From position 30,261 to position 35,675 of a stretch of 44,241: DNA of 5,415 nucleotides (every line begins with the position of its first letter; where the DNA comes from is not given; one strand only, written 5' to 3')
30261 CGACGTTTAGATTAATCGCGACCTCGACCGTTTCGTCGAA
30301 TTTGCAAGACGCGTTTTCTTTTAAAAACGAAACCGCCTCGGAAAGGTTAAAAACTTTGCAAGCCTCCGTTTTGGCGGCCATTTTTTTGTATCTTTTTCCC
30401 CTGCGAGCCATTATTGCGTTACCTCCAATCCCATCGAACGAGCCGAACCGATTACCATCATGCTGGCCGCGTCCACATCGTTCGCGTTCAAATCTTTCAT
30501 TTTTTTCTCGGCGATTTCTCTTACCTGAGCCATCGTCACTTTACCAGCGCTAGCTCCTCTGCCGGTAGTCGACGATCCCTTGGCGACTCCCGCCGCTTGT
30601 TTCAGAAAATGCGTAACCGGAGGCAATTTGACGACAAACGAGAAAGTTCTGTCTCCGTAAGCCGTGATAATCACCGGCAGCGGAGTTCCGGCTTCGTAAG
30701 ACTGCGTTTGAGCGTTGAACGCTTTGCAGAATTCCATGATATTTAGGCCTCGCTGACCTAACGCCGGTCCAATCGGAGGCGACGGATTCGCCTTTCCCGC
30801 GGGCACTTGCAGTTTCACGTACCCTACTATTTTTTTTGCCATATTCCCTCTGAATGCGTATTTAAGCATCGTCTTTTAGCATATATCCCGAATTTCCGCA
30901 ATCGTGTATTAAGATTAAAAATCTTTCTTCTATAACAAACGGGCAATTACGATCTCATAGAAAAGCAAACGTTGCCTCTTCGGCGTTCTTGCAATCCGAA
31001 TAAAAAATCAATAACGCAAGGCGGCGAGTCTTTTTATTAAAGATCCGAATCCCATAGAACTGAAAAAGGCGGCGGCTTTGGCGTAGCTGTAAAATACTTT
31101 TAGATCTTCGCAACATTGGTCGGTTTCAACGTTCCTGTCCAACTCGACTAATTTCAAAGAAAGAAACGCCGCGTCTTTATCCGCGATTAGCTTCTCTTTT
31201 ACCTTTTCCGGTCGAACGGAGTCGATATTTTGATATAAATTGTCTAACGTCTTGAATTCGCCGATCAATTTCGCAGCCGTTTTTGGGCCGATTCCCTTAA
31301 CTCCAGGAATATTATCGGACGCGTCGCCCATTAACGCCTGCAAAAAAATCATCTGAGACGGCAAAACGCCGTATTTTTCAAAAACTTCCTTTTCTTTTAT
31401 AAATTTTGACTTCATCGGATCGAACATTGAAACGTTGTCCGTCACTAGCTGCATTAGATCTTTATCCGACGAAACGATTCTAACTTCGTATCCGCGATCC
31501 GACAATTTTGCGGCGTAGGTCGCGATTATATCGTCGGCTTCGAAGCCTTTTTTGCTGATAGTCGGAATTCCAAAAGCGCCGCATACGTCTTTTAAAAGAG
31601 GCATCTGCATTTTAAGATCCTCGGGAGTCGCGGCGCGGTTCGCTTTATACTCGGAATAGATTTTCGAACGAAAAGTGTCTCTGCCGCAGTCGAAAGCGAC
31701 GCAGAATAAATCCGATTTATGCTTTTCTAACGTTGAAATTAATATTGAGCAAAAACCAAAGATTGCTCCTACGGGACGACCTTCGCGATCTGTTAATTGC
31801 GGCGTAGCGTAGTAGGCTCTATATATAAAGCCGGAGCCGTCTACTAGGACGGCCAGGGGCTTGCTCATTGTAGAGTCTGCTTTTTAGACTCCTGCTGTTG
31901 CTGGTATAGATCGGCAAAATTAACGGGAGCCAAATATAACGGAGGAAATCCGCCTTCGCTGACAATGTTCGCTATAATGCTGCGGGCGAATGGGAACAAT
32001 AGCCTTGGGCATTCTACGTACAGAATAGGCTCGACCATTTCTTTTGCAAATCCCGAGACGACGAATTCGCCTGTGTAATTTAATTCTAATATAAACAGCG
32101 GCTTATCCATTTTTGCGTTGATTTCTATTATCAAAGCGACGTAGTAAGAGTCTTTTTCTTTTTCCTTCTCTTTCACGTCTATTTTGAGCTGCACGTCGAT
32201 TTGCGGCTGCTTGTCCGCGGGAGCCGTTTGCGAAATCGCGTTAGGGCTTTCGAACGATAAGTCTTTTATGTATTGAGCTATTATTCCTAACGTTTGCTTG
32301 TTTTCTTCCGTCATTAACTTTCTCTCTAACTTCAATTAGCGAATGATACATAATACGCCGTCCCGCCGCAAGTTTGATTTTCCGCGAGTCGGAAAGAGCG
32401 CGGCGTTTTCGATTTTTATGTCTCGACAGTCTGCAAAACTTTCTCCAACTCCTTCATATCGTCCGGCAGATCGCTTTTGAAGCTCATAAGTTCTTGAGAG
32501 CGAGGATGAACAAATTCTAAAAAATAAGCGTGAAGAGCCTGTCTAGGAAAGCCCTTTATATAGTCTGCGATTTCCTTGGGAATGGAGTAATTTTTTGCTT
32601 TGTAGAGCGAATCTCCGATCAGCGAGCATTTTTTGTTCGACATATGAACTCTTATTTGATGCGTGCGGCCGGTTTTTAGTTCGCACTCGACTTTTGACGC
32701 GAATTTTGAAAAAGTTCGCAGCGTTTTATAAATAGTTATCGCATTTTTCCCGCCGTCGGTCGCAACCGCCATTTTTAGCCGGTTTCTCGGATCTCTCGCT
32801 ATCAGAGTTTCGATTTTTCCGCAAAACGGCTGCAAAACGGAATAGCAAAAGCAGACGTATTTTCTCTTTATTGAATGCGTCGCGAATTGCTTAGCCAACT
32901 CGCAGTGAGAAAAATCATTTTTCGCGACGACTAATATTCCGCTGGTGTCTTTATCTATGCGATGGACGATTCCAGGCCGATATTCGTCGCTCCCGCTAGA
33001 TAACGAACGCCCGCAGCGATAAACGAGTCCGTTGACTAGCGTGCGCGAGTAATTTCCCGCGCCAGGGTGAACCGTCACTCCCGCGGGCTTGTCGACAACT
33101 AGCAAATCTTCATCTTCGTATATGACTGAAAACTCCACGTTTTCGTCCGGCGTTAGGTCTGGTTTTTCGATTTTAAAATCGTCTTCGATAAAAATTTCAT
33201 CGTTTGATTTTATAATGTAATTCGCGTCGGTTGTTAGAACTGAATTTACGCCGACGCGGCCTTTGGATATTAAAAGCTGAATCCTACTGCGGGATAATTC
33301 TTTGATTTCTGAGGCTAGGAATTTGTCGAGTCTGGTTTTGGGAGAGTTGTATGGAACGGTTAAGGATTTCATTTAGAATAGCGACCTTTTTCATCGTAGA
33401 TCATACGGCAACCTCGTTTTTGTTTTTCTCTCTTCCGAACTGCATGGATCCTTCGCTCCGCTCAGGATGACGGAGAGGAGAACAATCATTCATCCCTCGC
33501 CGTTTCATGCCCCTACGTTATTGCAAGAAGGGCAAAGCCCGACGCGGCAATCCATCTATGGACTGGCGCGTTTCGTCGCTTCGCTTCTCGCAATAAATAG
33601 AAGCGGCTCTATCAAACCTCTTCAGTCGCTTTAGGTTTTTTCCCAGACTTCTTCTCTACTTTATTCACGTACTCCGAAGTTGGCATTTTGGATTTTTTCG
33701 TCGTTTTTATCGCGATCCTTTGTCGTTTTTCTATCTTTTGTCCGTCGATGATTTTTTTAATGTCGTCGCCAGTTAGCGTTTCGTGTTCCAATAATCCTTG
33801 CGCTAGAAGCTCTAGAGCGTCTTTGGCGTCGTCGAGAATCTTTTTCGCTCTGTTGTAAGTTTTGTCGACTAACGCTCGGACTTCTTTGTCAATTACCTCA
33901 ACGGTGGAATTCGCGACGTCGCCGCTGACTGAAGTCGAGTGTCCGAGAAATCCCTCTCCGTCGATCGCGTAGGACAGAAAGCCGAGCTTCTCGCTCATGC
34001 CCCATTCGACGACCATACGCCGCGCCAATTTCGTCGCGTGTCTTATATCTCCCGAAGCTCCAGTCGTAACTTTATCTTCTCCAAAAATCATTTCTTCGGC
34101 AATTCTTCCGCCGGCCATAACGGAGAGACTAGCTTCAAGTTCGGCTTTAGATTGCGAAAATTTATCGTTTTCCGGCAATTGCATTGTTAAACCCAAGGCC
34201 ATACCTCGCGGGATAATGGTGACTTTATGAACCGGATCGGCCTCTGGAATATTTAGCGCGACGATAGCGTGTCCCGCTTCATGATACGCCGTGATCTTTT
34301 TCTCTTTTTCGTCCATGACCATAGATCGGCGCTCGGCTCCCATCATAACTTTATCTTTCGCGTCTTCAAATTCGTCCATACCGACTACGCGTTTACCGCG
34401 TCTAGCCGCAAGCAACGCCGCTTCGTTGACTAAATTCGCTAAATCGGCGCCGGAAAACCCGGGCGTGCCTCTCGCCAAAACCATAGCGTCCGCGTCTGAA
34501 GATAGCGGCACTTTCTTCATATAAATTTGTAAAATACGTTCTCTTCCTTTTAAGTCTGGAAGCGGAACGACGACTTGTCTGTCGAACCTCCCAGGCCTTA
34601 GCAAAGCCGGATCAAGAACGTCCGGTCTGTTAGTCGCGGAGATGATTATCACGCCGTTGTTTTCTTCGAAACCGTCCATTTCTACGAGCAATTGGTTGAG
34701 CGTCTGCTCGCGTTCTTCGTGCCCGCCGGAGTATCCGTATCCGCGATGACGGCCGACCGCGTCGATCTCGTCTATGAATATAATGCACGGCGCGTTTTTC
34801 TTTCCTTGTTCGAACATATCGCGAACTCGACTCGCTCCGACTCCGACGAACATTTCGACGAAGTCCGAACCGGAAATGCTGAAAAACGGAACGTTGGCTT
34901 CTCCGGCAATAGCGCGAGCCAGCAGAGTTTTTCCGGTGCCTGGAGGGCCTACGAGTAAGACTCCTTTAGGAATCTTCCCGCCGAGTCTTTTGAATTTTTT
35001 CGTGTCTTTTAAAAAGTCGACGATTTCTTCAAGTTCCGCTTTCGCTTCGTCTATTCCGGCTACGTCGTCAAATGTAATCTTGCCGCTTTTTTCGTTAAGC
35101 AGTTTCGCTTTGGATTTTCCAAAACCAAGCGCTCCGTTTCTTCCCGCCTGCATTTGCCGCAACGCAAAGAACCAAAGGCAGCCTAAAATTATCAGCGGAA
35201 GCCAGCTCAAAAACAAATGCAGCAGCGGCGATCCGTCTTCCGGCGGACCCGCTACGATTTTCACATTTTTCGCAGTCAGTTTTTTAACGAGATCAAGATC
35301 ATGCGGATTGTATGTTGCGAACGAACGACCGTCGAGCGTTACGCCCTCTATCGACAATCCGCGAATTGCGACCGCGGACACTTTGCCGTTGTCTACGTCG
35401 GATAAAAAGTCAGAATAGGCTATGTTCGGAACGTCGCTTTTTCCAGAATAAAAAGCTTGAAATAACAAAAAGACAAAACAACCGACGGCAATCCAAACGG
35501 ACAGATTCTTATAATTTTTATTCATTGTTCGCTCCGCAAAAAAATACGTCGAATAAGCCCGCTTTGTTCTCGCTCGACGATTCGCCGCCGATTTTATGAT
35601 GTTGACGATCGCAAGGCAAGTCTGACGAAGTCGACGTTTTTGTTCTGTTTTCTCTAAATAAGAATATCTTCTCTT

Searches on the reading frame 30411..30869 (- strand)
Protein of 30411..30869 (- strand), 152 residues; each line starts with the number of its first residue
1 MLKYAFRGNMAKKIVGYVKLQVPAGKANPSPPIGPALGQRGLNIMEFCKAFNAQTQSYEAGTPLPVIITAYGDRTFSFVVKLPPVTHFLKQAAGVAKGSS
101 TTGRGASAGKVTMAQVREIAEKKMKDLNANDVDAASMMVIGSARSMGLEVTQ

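Call 7: search_protein_families(library=pfam, proteins=[window:30411-30869:-], max_evalue=0.01)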
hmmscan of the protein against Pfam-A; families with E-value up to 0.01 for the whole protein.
window:30411-30869:- (152 aa): 2 families
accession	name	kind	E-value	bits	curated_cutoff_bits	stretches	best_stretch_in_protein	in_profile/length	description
PF03946.19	Ribosomal_L11_N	-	1.9e-29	101.6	32.9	1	18-76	1-58/58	Ribosomal protein L11, N-terminal domain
PF00298.24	Ribosomal_L11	-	1.7e-24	86.5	21.4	1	81-150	1-69/69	Ribosomal protein L11, RNA binding domain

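Call 66: list_cluster_members(proteins=[window:30411-30869:-, window:29713-30411:-, window:33612-35525:-, window:18944-20296:+, window:5101-6468:-, window:24384-24896:-, window:22582-23508:-, window:39323-42442:-, window:17199-18095:+, window:31008-31868:-])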
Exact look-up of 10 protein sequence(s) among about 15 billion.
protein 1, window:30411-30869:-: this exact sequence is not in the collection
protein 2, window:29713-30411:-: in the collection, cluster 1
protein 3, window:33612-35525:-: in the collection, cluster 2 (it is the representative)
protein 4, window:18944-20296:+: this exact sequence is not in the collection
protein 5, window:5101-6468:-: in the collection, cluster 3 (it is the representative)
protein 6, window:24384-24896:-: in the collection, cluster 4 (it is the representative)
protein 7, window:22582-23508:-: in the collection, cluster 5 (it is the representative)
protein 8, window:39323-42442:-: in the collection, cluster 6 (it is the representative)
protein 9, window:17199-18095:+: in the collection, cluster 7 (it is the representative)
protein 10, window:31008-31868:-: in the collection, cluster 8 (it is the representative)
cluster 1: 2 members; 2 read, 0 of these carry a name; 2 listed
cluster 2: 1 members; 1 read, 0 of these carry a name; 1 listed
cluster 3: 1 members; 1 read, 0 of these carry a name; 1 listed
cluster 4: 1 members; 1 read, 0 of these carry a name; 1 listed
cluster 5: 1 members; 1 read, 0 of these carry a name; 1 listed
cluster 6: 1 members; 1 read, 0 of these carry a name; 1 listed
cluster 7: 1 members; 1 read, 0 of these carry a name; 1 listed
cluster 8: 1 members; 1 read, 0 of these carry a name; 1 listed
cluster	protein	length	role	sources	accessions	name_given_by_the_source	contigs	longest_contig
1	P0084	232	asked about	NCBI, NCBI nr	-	-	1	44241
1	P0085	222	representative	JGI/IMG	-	-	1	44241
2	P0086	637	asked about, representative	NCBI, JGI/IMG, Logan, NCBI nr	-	-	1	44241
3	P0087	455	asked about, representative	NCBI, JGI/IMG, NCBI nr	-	-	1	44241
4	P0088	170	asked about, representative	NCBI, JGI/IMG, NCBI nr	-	-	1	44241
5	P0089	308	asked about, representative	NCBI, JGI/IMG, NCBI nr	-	-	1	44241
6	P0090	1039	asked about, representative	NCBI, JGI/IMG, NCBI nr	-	-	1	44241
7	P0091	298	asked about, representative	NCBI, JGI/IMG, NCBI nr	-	-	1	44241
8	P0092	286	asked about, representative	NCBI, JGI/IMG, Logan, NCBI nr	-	-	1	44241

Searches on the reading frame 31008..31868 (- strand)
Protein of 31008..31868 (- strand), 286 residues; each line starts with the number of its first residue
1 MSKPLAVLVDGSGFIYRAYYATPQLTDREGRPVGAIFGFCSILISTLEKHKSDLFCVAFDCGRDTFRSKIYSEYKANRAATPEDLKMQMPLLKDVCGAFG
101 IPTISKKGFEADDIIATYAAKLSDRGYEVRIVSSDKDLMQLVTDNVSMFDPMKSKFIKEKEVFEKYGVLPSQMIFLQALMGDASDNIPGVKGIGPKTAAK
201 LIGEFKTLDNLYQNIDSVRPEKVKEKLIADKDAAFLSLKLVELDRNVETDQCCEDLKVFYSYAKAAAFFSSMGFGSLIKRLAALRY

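Call 7: search_protein_families(library=pfam, proteins=[window:31008-31868:-], max_evalue=0.01)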
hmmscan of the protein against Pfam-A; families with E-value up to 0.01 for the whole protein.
window:31008-31868:- (286 aa): 3 families
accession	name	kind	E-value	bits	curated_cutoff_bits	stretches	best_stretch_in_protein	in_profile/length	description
PF02739.22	5_3_exonuc_N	-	2e-57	193.9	34.3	1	7-167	3-164/164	5'-3' exonuclease, N-terminal resolvase-like domain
PF01367.25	5_3_exonuc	-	8.3e-31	106.8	40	1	169-258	2-91/97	5'-3' exonuclease, C-terminal SAM fold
PF14520.12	HHH_5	-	0.0054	17.6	27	0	189-213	6-31/57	Helix-hairpin-helix domain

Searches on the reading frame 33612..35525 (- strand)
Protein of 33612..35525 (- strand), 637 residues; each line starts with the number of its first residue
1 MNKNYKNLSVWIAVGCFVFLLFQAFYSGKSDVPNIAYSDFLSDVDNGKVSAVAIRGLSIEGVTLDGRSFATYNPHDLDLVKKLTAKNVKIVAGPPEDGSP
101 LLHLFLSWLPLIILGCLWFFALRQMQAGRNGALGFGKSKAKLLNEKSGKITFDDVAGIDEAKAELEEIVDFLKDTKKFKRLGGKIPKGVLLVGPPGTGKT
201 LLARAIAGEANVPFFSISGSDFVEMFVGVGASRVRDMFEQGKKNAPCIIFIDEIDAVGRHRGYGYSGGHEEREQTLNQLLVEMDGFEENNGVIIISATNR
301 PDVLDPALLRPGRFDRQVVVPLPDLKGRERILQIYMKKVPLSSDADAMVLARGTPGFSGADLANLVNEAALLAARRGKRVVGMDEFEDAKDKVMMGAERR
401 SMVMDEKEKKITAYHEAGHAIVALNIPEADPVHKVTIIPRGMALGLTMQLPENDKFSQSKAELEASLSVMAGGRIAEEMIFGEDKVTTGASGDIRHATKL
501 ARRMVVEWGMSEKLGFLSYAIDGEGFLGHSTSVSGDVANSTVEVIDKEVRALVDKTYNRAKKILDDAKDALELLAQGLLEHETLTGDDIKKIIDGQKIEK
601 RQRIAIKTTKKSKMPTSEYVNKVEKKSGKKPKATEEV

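Call 8: search_protein_families(library=pfam, proteins=[window:33612-35525:-], max_evalue=0.01)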
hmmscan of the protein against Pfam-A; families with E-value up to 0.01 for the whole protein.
window:33612-35525:- (637 aa): 14 families
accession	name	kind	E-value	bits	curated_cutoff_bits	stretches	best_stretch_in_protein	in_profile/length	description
PF01434.24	Peptidase_M41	-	5.7e-69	232.2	29.9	1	402-592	1-191/191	Peptidase family M41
PF00004.35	AAA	-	2e-48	164.6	21.2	1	189-322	1-131/131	ATPase family associated with various cellular activities (AAA)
PF06480.20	FtsH_ext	-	4.2e-14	53.1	25.5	1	10-95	3-103/103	FtsH Extracellular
PF17862.7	AAA_lid_3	-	7.3e-14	51.4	27.2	1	346-387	3-44/45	AAA+ lid domain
PF07728.20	AAA_5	-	3.9e-06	27.4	22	1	188-259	1-80/139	AAA domain (dynein-related subfamily)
PF06068.19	TIP49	-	5.6e-06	26.2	23.8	1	177-222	44-88/347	TIP49 P-loop domain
PF13191.12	AAA_16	-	1.6e-05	25.9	32.6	1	180-211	18-49/167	AAA ATPase domain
PF05496.18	RuvB_N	-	6.3e-05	23.2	27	1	185-221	32-68/159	Holliday junction DNA helicase RuvB P-loop domain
PF13401.12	AAA_22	-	0.00028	21.6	27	0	189-215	8-37/130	AAA domain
PF20720.3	nSTAND3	-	0.00042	20.5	27.2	1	189-323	20-138/155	Novel STAND NTPase 3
PF01695.23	IstB_IS21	-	0.0013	18.7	24.1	0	188-210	94-116/238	IstB-like ATP binding protein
PF13173.12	AAA_14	-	0.0015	19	27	0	189-270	5-75/129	AAA domain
PF13207.12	AAA_17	-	0.0061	17.3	27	0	192-244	1-52/136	AAA domain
PF07724.20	AAA_2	-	0.0066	16.9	27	0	189-257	6-87/166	AAA domain (Cdc48 subfamily)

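Call 76: find_homologous_proteins(query=window:33612-35525:-, max_evalue=1e-100)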
Query window:33612-35525:- (637 aa): 8000 proteins with E <= 1e-100 among 8000 candidates; the best 120 are listed.
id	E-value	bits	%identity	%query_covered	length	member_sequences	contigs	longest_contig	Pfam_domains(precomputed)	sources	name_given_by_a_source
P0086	0.0e+0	1412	100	100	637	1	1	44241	PF06068.20,PF06480.21,PF00004.36,PF17862.8,PF01434.25,PF07728.21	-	-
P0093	0.0e+0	1120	79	100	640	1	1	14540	PF06068.20,PF06480.21,PF00004.36,PF17862.8,PF01434.25,PF07728.21,PF13191.13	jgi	jgi:cell division protease FtsH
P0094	0.0e+0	1111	79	99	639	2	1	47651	PF06068.20,PF06480.21,PF00004.36,PF17862.8,PF01434.25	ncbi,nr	ncbi:MAG: ATP-dependent zinc metalloprotease FtsH [Holosporaceae bacterium]|nr:ATP-dependent zinc me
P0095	0.0e+0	1109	79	95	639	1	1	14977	PF06068.20,PF06480.21,PF00004.36,PF17862.8,PF01434.25,PF07728.21,PF13191.13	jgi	jgi:cell division protease FtsH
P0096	0.0e+0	1099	77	99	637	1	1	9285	PF06068.20,PF06480.21,PF00004.36,PF17862.8,PF01434.25,PF07728.21,PF13191.13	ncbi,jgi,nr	ncbi:MAG: ATP-dependent zinc metalloprotease FtsH [Holosporaceae bacterium]|jgi:cell division protea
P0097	0.0e+0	1098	77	100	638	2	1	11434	PF06068.20,PF06480.21,PF00004.36,PF17862.8,PF01434.25,PF07728.21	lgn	-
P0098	0.0e+0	1097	78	97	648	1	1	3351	PF06068.20,PF06480.21,PF00004.36,PF17862.8,PF01434.25,PF07728.21,PF13191.13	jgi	-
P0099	0.0e+0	1096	78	98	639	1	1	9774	PF06068.20,PF06480.21,PF00004.36,PF17862.8,PF01434.25,PF07728.21,PF13191.13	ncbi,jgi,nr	ncbi:MAG: ATP-dependent zinc metalloprotease FtsH [Holosporaceae bacterium]|jgi:cell division protea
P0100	0.0e+0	1087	76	99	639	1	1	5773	PF06068.20,PF06480.21,PF00004.36,PF17862.8,PF01434.25,PF07728.21,PF13191.13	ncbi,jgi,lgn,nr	ncbi:MAG: ATP-dependent zinc metalloprotease FtsH [Holosporaceae bacterium]|jgi:cell division protea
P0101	0.0e+0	1086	77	99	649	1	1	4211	PF06068.20,PF06480.21,PF00004.36,PF17862.8,PF01434.25,PF07728.21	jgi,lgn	jgi:cell division protease FtsH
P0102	0.0e+0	1085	77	98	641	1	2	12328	PF06068.20,PF06480.21,PF00004.36,PF17862.8,PF01434.25,PF07728.21,PF13191.13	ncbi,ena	-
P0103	0.0e+0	1085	76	99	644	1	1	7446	PF06068.20,PF06480.21,PF00004.36,PF17862.8,PF01434.25,PF07728.21,PF13191.13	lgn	-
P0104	0.0e+0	1085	77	98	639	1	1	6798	PF06068.20,PF06480.21,PF00004.36,PF17862.8,PF01434.25,PF07728.21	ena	-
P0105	0.0e+0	1075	75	100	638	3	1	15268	PF06068.20,PF06480.21,PF00004.36,PF17862.8,PF01434.25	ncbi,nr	ncbi:MAG: ATP-dependent zinc metalloprotease FtsH [Holosporaceae bacterium]|nr:ATP-dependent zinc me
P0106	0.0e+0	1072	76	98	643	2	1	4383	PF06068.20,PF06480.21,PF00004.36,PF17862.8,PF01434.25,PF07728.21,PF13191.13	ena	-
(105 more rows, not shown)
